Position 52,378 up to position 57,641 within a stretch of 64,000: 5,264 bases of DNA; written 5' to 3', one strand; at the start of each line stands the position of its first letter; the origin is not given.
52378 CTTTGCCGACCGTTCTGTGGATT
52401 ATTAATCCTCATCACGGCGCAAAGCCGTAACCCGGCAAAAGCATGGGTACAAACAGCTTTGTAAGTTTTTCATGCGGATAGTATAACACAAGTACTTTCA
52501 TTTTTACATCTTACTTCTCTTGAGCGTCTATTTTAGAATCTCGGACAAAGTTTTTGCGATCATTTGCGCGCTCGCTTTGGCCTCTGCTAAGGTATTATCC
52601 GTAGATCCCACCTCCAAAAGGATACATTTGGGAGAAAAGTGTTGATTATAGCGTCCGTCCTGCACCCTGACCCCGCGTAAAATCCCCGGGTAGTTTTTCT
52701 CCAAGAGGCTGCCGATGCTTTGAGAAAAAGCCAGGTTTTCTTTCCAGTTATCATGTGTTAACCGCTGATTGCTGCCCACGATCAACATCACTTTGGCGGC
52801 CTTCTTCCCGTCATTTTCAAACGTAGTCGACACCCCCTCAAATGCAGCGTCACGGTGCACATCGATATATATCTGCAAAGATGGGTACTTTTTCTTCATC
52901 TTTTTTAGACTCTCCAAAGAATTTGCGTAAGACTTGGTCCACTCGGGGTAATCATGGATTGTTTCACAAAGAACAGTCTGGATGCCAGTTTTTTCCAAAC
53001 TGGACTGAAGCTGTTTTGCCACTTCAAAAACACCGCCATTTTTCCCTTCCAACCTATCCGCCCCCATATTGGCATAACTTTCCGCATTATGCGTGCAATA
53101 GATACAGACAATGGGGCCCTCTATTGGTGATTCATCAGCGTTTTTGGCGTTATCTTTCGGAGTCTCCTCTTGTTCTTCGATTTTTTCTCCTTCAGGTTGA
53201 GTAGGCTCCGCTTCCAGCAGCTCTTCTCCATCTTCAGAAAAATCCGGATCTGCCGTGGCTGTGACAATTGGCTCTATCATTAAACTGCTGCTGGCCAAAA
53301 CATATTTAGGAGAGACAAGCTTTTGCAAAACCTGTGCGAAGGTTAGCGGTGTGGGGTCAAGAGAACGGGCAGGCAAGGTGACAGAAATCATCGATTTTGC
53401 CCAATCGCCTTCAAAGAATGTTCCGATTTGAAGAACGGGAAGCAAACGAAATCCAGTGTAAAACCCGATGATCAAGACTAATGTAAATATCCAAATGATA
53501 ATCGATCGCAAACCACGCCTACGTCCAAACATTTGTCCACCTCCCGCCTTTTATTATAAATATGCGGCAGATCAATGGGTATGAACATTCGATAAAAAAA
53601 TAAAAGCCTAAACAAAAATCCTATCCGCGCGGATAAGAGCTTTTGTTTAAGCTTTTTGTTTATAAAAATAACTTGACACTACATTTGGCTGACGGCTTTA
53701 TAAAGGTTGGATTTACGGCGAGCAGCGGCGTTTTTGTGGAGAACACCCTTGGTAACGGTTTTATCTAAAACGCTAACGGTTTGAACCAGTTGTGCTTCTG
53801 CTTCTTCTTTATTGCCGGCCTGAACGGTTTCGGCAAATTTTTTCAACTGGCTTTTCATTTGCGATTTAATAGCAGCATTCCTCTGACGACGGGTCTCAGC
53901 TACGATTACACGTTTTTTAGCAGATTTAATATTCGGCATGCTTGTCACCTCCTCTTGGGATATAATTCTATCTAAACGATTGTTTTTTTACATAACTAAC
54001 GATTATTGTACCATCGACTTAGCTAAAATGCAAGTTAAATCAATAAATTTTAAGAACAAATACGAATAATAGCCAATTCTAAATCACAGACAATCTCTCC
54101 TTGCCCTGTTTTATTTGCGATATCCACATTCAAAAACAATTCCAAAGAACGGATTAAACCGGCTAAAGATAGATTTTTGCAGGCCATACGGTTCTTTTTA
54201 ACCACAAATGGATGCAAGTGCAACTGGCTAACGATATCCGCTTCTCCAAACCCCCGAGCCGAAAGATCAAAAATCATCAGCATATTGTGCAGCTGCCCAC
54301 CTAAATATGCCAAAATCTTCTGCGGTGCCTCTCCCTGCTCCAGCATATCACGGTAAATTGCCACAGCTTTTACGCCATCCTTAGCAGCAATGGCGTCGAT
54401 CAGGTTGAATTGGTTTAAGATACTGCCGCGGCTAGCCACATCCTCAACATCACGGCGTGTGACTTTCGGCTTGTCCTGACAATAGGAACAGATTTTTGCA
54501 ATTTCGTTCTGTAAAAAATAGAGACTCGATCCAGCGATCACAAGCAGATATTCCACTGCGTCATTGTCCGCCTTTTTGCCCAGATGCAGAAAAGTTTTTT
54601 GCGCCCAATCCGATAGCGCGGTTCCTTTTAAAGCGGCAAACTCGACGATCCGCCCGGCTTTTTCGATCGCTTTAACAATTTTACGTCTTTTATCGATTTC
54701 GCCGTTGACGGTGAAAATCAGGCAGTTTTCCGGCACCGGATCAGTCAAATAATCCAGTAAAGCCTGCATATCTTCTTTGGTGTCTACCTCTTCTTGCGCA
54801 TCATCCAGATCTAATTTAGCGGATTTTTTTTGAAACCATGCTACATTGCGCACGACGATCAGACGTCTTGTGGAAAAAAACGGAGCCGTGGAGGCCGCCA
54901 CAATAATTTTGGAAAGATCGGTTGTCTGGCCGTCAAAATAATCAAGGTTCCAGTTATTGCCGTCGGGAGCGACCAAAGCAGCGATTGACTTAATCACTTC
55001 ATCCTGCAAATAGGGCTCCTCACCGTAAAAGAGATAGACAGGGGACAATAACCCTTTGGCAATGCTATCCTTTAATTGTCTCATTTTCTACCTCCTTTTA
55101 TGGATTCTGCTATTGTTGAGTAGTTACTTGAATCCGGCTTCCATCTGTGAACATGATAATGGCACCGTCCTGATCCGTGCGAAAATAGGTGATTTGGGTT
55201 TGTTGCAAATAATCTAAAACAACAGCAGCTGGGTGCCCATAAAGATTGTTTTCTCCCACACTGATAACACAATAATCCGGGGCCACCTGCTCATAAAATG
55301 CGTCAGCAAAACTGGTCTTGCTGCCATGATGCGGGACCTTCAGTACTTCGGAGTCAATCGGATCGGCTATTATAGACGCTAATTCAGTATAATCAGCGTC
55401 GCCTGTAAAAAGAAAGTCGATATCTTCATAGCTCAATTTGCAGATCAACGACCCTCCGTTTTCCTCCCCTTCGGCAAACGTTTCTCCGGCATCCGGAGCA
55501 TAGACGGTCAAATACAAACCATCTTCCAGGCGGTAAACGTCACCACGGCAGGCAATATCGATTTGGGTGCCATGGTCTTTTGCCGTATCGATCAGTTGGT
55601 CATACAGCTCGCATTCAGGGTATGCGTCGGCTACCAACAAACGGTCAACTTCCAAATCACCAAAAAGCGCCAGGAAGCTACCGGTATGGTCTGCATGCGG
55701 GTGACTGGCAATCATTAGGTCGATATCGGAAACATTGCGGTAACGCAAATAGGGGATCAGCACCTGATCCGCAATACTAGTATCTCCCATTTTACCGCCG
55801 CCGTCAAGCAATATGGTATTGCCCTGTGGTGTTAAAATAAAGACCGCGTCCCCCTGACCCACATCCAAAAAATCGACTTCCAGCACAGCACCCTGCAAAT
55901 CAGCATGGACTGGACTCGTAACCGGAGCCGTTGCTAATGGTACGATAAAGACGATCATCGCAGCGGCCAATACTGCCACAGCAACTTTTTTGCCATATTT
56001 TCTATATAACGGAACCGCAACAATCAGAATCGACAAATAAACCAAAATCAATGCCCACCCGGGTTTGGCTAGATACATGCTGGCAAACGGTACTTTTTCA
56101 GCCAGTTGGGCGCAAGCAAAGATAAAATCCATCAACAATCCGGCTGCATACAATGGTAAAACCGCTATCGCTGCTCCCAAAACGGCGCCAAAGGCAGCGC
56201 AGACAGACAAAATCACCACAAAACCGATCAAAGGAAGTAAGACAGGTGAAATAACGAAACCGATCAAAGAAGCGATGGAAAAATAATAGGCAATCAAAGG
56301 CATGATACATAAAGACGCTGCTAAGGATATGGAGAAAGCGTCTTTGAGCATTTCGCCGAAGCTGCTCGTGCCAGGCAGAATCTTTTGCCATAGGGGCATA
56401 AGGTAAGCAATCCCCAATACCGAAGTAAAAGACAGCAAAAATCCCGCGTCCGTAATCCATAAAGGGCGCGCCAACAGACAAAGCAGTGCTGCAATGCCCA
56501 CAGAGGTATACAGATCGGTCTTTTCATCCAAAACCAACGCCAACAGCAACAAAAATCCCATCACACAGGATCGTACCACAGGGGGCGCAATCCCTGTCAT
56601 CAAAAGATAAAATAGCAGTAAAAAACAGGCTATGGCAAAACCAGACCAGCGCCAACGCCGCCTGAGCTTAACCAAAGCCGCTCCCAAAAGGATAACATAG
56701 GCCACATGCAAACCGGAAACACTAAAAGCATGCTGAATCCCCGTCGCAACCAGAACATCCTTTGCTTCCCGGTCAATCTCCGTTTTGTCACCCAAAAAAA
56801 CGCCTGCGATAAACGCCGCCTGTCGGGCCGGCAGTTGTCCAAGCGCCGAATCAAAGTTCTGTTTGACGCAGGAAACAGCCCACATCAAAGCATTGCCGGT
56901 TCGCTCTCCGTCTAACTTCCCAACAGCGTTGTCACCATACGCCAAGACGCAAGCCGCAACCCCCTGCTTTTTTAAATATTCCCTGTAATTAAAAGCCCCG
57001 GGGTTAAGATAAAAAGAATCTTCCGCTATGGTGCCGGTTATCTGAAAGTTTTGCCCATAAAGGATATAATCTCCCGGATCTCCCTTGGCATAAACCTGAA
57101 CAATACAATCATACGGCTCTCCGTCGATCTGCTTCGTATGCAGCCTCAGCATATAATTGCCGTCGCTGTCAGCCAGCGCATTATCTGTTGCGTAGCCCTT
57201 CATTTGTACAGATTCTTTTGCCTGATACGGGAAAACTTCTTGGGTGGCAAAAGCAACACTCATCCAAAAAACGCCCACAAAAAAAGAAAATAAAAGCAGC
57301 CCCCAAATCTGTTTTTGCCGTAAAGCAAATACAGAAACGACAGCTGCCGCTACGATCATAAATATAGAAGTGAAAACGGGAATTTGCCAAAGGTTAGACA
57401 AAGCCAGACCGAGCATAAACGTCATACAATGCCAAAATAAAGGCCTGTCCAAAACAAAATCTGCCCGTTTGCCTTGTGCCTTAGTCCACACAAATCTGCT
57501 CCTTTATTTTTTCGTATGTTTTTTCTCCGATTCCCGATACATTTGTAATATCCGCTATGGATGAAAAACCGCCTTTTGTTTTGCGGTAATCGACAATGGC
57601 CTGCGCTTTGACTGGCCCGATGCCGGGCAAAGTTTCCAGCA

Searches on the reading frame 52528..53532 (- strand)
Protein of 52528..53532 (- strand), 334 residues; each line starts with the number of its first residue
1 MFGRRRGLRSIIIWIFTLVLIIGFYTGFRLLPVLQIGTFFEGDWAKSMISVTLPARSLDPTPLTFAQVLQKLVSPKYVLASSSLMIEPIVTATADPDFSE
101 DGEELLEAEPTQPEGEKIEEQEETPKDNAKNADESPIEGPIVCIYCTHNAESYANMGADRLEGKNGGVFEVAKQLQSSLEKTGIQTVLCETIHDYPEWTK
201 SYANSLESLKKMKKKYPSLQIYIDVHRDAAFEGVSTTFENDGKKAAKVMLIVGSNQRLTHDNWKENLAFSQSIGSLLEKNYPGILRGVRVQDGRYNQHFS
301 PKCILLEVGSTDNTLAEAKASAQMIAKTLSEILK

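Call 11: search_protein_families(library=pfam, proteins=[window:52528-53532:-])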
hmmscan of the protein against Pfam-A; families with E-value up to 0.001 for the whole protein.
window:52528-53532:- (334 aa): 2 families
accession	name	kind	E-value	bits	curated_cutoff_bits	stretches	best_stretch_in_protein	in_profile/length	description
PF07454.18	SpoIIP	-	5.5e-64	216.7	24.4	1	108-329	49-268/269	Stage II sporulation protein P (SpoIIP)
PF01520.23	Amidase_3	-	0.00019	21.9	27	1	143-324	2-159/174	N-acetylmuramoyl-L-alanine amidase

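Call 31: find_homologous_proteins(query=window:52528-53532:-, max_evalue=1e-15)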
Query window:52528-53532:- (334 aa): 122 proteins with E <= 1e-15 among 2263 candidates; the best 120 are listed.
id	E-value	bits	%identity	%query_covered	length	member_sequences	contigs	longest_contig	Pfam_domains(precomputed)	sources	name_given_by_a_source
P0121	1.2e-219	746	100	100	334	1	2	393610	PF07454.19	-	-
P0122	2.8e-86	308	46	99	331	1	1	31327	PF07454.19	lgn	-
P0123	1.8e-85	305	47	99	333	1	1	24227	PF07454.19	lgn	-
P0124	2.3e-84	301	46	99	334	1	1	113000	PF07454.19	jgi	-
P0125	2.1e-81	292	45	99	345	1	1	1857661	PF07454.19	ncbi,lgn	-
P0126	3.1e-81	291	44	100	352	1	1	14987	PF07454.19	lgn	-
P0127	1.2e-80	289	46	99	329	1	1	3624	PF07454.19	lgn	-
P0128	8.7e-78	280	43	99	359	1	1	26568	PF07454.19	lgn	-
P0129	8.5e-77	277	44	99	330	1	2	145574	PF07454.19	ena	-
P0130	1.5e-73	266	43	90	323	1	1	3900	PF07454.19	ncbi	ncbi:MAG: stage II sporulation protein P [Clostridiales bacterium]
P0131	3.0e-72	262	43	96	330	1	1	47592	PF07454.19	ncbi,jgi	ncbi:MAG: stage II sporulation protein P [Bacillota bacterium]|jgi:stage II sporulation protein P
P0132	8.6e-71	257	48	78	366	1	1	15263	PF07454.19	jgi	-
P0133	1.7e-70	256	59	58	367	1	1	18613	PF07454.19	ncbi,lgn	ncbi:MAG: stage II sporulation protein P [Dehalobacterium sp.]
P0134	2.1e-70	256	43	95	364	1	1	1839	PF07454.19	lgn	-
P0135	6.2e-70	254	44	97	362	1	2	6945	PF07454.19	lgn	-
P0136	7.4e-70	254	44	97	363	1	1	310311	PF07454.19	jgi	-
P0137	1.3e-69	253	41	100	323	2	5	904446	PF07454.19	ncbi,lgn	ncbi:MAG: stage II sporulation protein P [Bacillota bacterium]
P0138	1.7e-69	253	43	97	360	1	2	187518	PF07454.19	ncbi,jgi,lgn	ncbi:MAG: stage II sporulation protein P [Bacillota bacterium]|jgi:stage II sporulation protein P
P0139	2.2e-69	252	44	100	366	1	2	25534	PF07454.19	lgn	-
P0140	3.8e-69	251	43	97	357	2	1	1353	PF07454.19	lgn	-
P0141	7.7e-69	250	49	78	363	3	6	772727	PF07454.19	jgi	jgi:stage II sporulation protein P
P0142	1.4e-68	250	40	98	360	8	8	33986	PF07454.19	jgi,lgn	jgi:stage II sporulation protein P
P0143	1.9e-68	249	41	97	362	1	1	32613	PF07454.19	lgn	-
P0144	2.8e-68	249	52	73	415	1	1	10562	PF07454.19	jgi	jgi:stage II sporulation protein P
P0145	1.1e-67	247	43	100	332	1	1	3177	PF07454.19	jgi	jgi:stage II sporulation protein P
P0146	1.1e-67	247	44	86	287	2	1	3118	PF07454.19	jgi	-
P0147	2.7e-67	245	40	99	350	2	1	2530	PF07454.19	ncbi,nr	ncbi:MAG: stage II sporulation protein P [Desulfitobacteriaceae bacterium]|nr:stage II sporulation p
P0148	4.3e-67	245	42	96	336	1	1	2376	PF07454.19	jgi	-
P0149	5.9e-67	244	45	80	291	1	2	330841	PF01520.24,PF07454.19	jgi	-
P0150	6.1e-67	244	40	100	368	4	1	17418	PF07454.19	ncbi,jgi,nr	ncbi:MAG: stage II sporulation protein P [Clostridiales bacterium]|jgi:stage II sporulation protein 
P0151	9.1e-67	244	42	97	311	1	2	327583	PF01520.24,PF07454.19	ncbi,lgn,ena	-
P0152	1.1e-66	243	38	99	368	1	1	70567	PF07454.19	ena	-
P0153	1.1e-66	243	41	97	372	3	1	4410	PF07454.19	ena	-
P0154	1.2e-66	243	40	97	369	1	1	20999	PF07454.19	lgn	-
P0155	2.0e-66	243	50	68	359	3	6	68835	PF07454.19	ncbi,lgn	ncbi:MAG: stage II sporulation protein P [Bacillota bacterium]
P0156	2.6e-66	242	42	99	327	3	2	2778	PF07454.19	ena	-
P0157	5.7e-66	241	43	84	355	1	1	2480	PF07454.19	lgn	-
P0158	8.5e-65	237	45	79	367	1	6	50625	PF07454.19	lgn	-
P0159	1.8e-64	236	42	90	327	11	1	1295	PF07454.19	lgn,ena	-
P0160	3.8e-64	235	38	97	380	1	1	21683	PF07454.19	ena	-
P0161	7.6e-64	234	54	59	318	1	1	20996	PF07454.19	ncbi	-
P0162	1.1e-63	234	48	72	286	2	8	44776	PF07454.19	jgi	-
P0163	1.9e-63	233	47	72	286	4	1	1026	PF07454.19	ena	-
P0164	2.1e-59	219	53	58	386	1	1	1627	PF07454.19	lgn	-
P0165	1.5e-57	213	44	78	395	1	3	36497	PF07454.19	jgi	jgi:stage II sporulation protein P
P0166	2.4e-56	209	49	58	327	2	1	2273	PF07454.19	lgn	-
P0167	2.0e-55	206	48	58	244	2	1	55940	PF07454.19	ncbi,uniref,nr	ncbi:MAG: stage II sporulation protein P [Thermanaeromonas sp.]|uniref:stage II sporulation protein 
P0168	5.1e-55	205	48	58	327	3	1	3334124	PF07454.19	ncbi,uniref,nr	ncbi:stage II sporulation protein P [Thermanaeromonas toyohensis]|uniref:stage II sporulation protei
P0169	9.5e-55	204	38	99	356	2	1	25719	PF07454.19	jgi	-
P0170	1.9e-54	203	50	58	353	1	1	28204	PF07454.19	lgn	-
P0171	2.9e-54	203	49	58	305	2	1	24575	PF07454.19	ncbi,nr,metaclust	ncbi:hypothetical protein SY88_10775 [Clostridiales bacterium PH28_bin88]|nr:hypothetical protein SY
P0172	4.7e-54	202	47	68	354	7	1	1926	PF07454.19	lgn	-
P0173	6.8e-54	201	36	99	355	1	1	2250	PF07454.19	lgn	-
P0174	1.1e-53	201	45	59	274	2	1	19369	PF07454.19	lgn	-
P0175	4.5e-53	199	37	96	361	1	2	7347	PF07454.19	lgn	-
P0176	6.5e-53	198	48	58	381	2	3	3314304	PF07454.19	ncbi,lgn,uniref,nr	ncbi:stage II sporulation protein P [Zhaonella formicivorans]|uniref:stage II sporulation protein P 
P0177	1.5e-52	197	50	58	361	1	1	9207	PF07454.19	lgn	-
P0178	1.8e-52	197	52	51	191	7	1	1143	PF01520.24,PF07454.19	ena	-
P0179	5.0e-52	195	37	97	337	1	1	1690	PF07454.19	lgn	-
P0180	1.1e-51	194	49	60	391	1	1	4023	PF07454.19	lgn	-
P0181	1.4e-51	194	45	58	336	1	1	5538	PF07454.19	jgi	jgi:stage II sporulation protein P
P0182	1.4e-51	194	48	58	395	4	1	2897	PF07454.19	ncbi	-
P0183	2.5e-51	193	47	58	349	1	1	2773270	PF07454.19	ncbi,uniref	ncbi:stage II sporulation protein P [Moorella sp. ACPs]|uniref:stage II sporulation protein P n=1 Ta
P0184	3.4e-51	192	47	58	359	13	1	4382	PF07454.19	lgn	-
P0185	1.1e-50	191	46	59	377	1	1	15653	PF07454.19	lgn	-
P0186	1.5e-50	190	38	93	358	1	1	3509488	PF07454.19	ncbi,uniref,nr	ncbi:Stage II sporulation protein P (SpoIIP) [Neomoorella glycerini]|uniref:Stage II sporulation pro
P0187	1.0e-49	188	41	72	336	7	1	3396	PF07454.19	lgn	-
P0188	2.5e-49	186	45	63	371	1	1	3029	PF07454.19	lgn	-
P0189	6.4e-49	185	40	78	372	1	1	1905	PF07454.19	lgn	-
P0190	1.1e-48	184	38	91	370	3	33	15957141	PF07454.19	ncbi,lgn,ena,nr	ncbi:MAG: stage II sporulation protein P [Zhaonellaceae bacterium]|nr:stage II sporulation protein P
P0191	1.8e-47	180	45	58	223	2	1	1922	PF07454.19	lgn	-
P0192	6.5e-47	178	35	94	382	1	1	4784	PF07454.19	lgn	-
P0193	4.9e-46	176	45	64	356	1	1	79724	PF07454.19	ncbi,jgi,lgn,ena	-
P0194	3.1e-43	166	39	69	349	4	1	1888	PF07454.19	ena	-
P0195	6.0e-40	156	42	55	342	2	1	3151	PF07454.19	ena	-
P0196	3.3e-37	147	41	58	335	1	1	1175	PF07454.19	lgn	-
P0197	3.1e-36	143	41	59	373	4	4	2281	PF07454.19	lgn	-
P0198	3.7e-36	143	41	58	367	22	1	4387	PF07454.19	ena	-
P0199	5.7e-36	142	41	59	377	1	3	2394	PF07454.19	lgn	-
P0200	5.8e-36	142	41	59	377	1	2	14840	PF07454.19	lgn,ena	-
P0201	6.7e-36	142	41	58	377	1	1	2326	PF07454.19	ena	-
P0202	1.4e-35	141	39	58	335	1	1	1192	PF07454.19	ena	-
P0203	3.4e-35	140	41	58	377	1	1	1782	PF07454.19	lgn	-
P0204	3.8e-32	130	40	58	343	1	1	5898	PF07454.19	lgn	-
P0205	1.9e-31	128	38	58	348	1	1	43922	PF07454.19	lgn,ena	-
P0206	4.3e-31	126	37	58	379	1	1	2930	PF07454.19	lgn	-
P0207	1.7e-30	124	36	58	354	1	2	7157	PF07454.19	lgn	-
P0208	8.4e-29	119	32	87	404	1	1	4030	PF07454.19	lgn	-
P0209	3.8e-26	110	32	78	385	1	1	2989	PF07454.19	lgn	-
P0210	4.8e-26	110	35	58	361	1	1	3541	PF07454.19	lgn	-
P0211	1.3e-25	108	36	58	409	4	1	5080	PF07454.19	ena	-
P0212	2.4e-24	104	31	78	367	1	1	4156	PF07454.19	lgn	-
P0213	2.8e-23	101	34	58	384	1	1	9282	PF07454.19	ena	-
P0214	2.6e-22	98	35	58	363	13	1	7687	PF07454.19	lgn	-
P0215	6.5e-22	96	34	58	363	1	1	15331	PF07454.19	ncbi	-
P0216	1.6e-21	95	33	58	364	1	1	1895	PF07454.19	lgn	-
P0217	4.0e-21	94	30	74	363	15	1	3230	PF07454.19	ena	-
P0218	1.4e-19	89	31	58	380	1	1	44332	PF07454.19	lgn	-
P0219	3.9e-19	87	33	58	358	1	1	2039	PF07454.19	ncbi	-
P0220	1.7e-18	85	33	60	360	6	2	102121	PF07454.19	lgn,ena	-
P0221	2.8e-18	84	29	89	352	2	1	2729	PF07454.19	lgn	-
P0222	3.6e-18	84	33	62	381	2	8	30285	PF07454.19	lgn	-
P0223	6.7e-18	83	32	60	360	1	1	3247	PF07454.19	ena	-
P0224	1.1e-17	82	32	60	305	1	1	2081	PF07454.19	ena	-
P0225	2.4e-17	81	29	59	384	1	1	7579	PF07454.19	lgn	-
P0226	2.6e-17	81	32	59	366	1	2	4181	PF07454.19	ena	-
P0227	6.4e-17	80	33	59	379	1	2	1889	PF07454.19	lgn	-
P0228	1.3e-16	79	33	59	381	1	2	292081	PF07454.19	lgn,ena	-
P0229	2.0e-16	78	34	58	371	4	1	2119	PF07454.19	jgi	jgi:stage II sporulation protein P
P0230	2.8e-16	78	32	59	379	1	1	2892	PF07454.19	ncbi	-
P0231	3.9e-16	77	32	59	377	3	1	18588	PF07454.19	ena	-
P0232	3.9e-16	77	33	59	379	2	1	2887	PF07454.19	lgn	-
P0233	4.1e-16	77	31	58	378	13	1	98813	PF07454.19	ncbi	-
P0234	4.4e-16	77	33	59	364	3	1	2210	PF07454.19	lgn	-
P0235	4.8e-16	77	31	60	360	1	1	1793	PF07454.19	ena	-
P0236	4.9e-16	77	33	59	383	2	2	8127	PF07454.19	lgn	-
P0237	5.2e-16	77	31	58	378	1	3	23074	PF07454.19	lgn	-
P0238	7.0e-16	76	32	58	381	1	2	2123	PF07454.19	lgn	-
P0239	7.9e-16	76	33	59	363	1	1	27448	PF07454.19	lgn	-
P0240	8.3e-16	76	32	58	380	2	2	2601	PF07454.19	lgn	-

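Call 32: find_encoding_contigs(protein=P0122, flank=4000, max_places=2)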
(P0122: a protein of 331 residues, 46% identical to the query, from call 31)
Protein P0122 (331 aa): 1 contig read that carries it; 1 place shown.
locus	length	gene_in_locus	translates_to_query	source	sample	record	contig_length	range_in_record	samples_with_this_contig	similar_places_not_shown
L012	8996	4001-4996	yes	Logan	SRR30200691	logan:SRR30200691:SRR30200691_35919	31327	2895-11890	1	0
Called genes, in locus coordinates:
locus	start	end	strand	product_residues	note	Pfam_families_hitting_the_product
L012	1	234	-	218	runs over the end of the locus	PF01895:PhoU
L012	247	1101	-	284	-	PF02463:SMC_N, PF00005:ABC_tran, PF13304:AAA_21 (faint)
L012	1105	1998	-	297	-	PF00528:BPD_transp_1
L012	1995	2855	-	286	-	PF00528:BPD_transp_1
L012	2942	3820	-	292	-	PF12727:PBP_like (faint), PF12849:PBP_like_2, PF13531:SBP_bac_11 (faint), PF12849:PBP_like_2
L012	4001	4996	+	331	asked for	PF07454:SpoIIP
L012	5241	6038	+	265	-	PF00165:HTH_AraC (weak), PF12833:HTH_18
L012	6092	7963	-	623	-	PF02730:AFOR_N, PF01314:AFOR_C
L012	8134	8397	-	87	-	-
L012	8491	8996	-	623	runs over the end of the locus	PF02730:AFOR_N, PF01314:AFOR_C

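Call 33: find_encoding_contigs(protein=P0123, flank=4000, max_places=2)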
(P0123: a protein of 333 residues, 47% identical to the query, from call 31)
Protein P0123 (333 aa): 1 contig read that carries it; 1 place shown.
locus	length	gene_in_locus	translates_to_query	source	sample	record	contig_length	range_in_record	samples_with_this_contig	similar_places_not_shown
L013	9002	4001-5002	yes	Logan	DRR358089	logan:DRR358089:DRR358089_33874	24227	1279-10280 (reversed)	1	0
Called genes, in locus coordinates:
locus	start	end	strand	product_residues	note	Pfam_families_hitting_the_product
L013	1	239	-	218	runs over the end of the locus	PF01895:PhoU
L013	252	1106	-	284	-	PF02463:SMC_N (weak), PF00005:ABC_tran, PF13304:AAA_21 (faint)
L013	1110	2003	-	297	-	PF00528:BPD_transp_1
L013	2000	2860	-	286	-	PF00528:BPD_transp_1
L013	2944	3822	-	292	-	PF12849:PBP_like_2, PF12727:PBP_like (faint), PF13531:SBP_bac_11 (faint), PF12849:PBP_like_2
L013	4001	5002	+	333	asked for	PF07454:SpoIIP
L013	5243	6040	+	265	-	PF00165:HTH_AraC (weak), PF12833:HTH_18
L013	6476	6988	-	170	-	PF01314:AFOR_C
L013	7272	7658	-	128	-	PF02730:AFOR_N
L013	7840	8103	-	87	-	-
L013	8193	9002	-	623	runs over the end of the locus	PF02730:AFOR_N, PF01314:AFOR_C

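Call 34: find_encoding_contigs(protein=P0125, flank=4000, max_places=2)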
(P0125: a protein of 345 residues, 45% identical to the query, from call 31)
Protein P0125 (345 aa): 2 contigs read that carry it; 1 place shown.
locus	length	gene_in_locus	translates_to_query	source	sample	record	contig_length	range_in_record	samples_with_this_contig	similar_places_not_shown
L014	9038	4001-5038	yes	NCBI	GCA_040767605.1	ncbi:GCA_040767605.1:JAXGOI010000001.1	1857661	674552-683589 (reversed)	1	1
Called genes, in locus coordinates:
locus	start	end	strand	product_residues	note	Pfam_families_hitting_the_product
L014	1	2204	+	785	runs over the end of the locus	PF13567:DUF4131, PF03772:Competence, PF00753:Lactamase_B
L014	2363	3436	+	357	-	-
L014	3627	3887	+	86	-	PF01649:Ribosomal_S20p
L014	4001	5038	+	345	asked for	PF07454:SpoIIP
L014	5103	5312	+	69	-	-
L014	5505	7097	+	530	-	PF01554:MatE, PF03023:MurJ, PF01554:MatE (weak)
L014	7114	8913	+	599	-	PF00009:GTP_EFTU, PF03144:GTP_EFTU_D2, PF14492:EFG_III (weak), PF00679:EFG_C, PF06421:LepA_C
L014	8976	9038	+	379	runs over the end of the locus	PF04055:Radical_SAM, PF06969:HemN_C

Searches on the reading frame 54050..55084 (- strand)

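Call 11: search_protein_families(library=pfam, proteins=[window:54050-55084:-])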
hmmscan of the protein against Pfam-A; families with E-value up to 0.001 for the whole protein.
window:54050-55084:- (344 aa): 2 families
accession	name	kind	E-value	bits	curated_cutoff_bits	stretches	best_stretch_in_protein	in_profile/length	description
PF21694.2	DNA_pol3_delta_C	-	2e-26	92.8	27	1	224-341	3-120/121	DNA polymerase III delta subunit, C-terminal domain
PF06144.19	DNA_pol3_delta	-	7.2e-19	68.4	21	1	17-149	1-123/124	DNA polymerase III, delta subunit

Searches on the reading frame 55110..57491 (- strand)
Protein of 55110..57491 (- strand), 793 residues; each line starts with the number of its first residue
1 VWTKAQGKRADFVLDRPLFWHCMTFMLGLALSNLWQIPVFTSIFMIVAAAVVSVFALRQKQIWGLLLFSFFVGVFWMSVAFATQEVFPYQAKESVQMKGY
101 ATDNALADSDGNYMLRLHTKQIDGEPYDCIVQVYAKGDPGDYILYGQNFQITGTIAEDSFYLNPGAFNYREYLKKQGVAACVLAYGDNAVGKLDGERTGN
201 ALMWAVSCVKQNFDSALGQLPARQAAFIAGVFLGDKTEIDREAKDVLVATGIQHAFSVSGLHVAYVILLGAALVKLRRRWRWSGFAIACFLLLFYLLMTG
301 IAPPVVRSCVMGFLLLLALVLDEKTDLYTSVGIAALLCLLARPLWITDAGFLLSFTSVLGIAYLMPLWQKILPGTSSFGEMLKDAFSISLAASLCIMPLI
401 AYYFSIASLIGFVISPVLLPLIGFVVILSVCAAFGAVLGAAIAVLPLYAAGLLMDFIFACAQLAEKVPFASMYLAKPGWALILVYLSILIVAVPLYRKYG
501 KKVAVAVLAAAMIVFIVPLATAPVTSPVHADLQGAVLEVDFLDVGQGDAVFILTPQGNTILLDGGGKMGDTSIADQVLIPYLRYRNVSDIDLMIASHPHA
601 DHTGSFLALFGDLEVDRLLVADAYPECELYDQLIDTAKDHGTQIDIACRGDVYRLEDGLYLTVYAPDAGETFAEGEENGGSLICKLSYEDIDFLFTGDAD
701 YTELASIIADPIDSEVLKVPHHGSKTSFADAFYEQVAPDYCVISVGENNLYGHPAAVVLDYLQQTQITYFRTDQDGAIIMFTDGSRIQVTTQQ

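Call 11: search_protein_families(library=pfam, proteins=[window:55110-57491:-])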
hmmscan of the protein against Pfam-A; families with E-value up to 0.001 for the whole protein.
window:55110-57491:- (793 aa): 3 families
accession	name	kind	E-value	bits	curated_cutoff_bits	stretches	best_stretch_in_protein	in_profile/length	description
PF03772.21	Competence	-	5.5e-51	173.9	23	1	232-493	2-264/270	Competence protein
PF13567.11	DUF4131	-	1.5e-15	57.7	31.6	1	36-183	7-158/165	Domain of unknown function (DUF4131)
PF00753.33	Lactamase_B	-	1.6e-10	41.7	22.7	1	543-745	2-194/196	Metallo-beta-lactamase superfamily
